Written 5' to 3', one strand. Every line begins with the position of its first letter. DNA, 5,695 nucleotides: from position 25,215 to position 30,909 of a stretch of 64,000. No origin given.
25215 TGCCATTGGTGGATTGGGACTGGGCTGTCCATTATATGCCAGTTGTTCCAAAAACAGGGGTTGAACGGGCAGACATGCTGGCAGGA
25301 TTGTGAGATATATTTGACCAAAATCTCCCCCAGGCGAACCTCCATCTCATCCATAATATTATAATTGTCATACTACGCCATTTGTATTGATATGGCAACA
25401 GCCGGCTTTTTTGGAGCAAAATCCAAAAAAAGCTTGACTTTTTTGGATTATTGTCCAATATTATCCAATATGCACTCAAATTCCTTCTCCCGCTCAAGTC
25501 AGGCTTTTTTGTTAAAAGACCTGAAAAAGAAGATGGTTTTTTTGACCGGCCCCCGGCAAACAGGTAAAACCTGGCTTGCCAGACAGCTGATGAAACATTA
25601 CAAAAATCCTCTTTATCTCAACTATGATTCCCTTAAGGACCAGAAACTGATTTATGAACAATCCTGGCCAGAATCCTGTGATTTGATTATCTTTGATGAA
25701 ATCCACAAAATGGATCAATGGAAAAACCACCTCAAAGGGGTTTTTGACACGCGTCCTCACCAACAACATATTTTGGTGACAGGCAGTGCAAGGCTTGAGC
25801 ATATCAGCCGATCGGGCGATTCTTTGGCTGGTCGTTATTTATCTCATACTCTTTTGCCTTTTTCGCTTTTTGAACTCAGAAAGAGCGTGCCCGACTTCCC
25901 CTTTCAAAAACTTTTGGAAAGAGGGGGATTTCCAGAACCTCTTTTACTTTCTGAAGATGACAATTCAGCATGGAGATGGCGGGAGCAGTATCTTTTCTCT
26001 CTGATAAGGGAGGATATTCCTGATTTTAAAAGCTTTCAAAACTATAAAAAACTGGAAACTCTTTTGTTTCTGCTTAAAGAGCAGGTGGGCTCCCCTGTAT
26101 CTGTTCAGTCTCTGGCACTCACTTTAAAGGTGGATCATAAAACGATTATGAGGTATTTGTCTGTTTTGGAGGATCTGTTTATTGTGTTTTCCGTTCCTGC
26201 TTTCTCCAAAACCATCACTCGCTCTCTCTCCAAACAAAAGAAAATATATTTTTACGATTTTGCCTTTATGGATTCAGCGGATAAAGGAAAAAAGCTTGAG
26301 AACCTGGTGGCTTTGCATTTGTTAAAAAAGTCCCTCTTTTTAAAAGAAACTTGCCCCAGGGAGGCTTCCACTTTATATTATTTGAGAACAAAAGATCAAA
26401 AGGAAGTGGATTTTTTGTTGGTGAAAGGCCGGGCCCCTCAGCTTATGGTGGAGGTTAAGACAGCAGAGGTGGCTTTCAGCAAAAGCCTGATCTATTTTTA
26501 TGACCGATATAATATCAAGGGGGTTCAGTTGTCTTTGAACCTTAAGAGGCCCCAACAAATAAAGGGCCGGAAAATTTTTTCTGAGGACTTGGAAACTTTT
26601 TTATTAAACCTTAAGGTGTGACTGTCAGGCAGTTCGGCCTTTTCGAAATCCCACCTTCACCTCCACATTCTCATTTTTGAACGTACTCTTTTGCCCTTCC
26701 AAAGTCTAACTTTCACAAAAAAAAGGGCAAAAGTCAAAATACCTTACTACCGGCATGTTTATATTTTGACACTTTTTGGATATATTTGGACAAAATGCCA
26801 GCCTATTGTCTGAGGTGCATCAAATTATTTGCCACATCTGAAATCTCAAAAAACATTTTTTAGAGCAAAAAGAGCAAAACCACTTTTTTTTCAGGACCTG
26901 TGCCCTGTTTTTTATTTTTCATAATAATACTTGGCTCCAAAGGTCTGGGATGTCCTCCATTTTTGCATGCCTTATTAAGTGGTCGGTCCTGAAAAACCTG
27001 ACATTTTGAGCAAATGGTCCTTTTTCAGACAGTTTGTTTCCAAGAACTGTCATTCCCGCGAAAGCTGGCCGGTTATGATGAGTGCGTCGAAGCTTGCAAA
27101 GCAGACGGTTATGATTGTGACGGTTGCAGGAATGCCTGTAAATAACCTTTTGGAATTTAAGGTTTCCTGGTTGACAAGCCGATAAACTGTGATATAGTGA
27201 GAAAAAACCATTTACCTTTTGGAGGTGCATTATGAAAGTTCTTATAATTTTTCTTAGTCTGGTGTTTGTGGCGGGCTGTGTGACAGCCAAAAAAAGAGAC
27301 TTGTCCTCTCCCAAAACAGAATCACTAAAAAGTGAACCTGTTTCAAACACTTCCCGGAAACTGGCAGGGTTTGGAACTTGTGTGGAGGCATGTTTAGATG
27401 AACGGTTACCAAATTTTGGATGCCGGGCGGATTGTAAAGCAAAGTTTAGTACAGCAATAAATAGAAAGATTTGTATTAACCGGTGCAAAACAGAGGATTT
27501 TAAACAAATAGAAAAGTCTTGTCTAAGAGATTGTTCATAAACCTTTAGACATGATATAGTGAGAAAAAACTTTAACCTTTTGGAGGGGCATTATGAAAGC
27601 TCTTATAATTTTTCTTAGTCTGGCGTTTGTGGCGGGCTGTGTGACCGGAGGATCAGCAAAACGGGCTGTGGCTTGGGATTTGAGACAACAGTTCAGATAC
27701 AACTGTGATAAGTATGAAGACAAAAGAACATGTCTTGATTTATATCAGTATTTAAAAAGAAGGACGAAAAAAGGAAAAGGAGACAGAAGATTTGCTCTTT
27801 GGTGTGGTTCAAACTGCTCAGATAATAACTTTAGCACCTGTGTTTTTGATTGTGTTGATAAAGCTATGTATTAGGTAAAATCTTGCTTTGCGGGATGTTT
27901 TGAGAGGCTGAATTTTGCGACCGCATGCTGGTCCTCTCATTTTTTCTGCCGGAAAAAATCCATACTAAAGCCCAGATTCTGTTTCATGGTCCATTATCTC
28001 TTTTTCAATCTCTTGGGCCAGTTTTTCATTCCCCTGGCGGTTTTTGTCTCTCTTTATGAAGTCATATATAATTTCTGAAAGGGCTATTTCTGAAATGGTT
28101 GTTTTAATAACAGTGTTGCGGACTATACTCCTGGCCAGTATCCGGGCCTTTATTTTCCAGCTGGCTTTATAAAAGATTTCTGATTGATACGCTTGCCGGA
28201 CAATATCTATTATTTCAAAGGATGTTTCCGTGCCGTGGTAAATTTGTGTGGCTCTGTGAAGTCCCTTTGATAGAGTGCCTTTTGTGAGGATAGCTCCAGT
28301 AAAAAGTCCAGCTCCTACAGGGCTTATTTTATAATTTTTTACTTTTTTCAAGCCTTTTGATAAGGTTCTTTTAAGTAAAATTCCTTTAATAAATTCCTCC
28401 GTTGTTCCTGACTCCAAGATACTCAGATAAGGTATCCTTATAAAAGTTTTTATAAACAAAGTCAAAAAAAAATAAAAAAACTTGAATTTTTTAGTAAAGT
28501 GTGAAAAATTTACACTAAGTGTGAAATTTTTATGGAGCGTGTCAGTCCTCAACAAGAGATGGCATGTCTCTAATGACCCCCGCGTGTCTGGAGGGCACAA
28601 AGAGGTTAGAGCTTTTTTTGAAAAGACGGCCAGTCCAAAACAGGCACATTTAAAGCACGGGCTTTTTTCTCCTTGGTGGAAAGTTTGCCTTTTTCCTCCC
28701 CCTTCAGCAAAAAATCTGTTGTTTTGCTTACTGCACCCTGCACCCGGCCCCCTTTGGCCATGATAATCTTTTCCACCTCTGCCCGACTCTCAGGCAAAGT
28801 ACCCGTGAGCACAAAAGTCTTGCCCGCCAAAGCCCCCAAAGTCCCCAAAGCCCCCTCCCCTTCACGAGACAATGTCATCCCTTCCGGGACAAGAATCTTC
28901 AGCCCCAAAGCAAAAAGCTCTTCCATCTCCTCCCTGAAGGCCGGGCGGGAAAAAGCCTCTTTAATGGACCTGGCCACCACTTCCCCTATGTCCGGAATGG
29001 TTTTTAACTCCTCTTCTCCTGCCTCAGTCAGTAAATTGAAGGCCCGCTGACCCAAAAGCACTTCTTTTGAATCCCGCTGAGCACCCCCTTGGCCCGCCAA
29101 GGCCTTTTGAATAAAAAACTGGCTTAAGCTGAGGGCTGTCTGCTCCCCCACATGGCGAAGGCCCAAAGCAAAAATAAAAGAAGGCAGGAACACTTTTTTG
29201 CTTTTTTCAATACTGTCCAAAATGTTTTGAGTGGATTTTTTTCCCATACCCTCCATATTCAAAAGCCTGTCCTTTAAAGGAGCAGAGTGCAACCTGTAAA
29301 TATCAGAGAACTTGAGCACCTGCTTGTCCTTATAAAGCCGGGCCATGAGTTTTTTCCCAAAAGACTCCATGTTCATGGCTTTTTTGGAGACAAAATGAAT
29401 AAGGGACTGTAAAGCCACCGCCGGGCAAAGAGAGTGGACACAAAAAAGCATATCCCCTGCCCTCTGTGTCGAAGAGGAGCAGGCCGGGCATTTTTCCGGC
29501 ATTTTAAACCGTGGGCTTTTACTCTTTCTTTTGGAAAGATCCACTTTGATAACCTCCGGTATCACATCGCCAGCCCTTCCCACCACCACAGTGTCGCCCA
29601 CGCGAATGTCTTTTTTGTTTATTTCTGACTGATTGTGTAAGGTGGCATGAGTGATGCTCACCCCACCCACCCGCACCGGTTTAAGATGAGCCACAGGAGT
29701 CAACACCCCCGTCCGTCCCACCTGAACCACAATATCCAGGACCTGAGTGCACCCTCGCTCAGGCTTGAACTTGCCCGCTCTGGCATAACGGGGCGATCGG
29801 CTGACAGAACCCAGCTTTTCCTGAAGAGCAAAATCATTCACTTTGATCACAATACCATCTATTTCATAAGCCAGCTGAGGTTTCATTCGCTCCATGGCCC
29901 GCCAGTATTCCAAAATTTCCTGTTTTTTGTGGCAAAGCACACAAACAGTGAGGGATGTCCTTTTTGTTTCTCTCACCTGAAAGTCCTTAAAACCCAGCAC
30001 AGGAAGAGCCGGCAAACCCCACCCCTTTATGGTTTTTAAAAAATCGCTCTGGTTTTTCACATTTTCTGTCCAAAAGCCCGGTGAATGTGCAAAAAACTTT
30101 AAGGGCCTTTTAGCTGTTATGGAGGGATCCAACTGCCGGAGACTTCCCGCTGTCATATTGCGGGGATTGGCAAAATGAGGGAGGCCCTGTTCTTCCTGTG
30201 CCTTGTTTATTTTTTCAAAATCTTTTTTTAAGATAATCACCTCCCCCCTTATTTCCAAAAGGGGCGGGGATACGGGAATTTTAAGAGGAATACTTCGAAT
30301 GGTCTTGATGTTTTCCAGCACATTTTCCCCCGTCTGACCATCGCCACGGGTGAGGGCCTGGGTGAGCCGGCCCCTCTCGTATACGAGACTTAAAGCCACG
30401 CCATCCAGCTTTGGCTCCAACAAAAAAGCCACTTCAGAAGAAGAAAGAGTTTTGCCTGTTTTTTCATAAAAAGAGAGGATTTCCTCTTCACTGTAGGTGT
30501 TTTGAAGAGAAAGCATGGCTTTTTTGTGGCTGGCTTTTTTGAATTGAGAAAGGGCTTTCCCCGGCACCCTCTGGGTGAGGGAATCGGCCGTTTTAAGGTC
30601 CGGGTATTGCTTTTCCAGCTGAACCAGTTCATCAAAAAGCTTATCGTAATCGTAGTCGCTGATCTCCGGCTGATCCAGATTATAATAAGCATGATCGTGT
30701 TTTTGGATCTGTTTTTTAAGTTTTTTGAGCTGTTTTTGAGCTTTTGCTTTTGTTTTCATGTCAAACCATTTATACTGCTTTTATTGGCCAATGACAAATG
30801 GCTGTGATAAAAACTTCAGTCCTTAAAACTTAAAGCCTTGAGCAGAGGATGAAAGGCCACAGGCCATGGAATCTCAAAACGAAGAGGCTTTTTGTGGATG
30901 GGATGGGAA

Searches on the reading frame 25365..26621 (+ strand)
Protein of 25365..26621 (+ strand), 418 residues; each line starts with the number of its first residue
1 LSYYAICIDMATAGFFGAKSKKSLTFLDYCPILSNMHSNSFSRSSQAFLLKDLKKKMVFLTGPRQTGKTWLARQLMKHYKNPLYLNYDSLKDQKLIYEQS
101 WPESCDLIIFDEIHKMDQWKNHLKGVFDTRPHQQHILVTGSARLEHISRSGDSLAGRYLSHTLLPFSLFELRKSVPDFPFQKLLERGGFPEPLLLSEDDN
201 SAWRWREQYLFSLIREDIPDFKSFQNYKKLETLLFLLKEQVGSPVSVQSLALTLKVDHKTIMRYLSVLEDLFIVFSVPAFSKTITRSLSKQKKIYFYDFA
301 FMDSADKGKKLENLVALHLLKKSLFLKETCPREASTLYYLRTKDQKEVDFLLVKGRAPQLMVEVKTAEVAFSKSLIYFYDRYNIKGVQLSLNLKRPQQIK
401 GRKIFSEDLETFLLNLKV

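Call 63: search_protein_families(library=pfam, proteins=[window:25365-26621:+], max_evalue=0.001)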
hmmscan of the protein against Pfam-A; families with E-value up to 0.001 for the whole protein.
window:25365-26621:+ (418 aa): 7 families
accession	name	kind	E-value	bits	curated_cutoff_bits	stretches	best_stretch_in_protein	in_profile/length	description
PF13635.12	DUF4143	-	5.7e-27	94.8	28.1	1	216-366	2-159/160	Domain of unknown function (DUF4143)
PF13173.12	AAA_14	-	1.4e-25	90.2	27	1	55-170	2-127/129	AAA domain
PF20720.3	nSTAND3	-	0.00014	22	27.2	1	54-113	16-74/155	Novel STAND NTPase 3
PF13401.12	AAA_22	-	0.00037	21.2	27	0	55-80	5-30/130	AAA domain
PF13238.12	AAA_18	-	0.00065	20.6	29.4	0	58-128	1-68/128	AAA domain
PF13191.12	AAA_16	-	0.00069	20.6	32.6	0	56-102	25-70/167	AAA ATPase domain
PF13479.12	AAA_24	-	0.00081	19.7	27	0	54-116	1-59/195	AAA domain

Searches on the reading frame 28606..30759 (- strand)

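Call 63: search_protein_families(library=pfam, proteins=[window:28606-30759:-], max_evalue=0.001)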
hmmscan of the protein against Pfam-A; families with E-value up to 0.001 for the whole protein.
window:28606-30759:- (717 aa): 7 families
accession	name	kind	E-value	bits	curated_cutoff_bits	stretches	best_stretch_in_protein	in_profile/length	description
PF01653.23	DNA_ligase_aden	-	1.3e-80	271.1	27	1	71-334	2-253/253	NAD-dependent DNA ligase adenylation domain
PF03120.22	DNA_ligase_OB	-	1.8e-32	111.5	32.9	1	338-414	2-78/79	NAD-dependent DNA ligase OB-fold domain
PF12826.13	HHH_2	-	7.4e-13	48.9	27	1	577-610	29-62/64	Helix-hairpin-helix motif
PF22745.1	Nlig-Ia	-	2.9e-09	37.9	27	1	9-56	4-51/92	DNA ligase-like, N-terminal NAD+-binding domain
PF00533.33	BRCT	-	3.3e-09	37.3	21.3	1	644-709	6-70/78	BRCA1 C Terminus (BRCT) domain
PF14520.12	HHH_5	-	0.00018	22.3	27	0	577-603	29-55/57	Helix-hairpin-helix domain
PF00633.29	HHH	-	0.00053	20.2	24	0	578-601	6-29/30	Helix-hairpin-helix motif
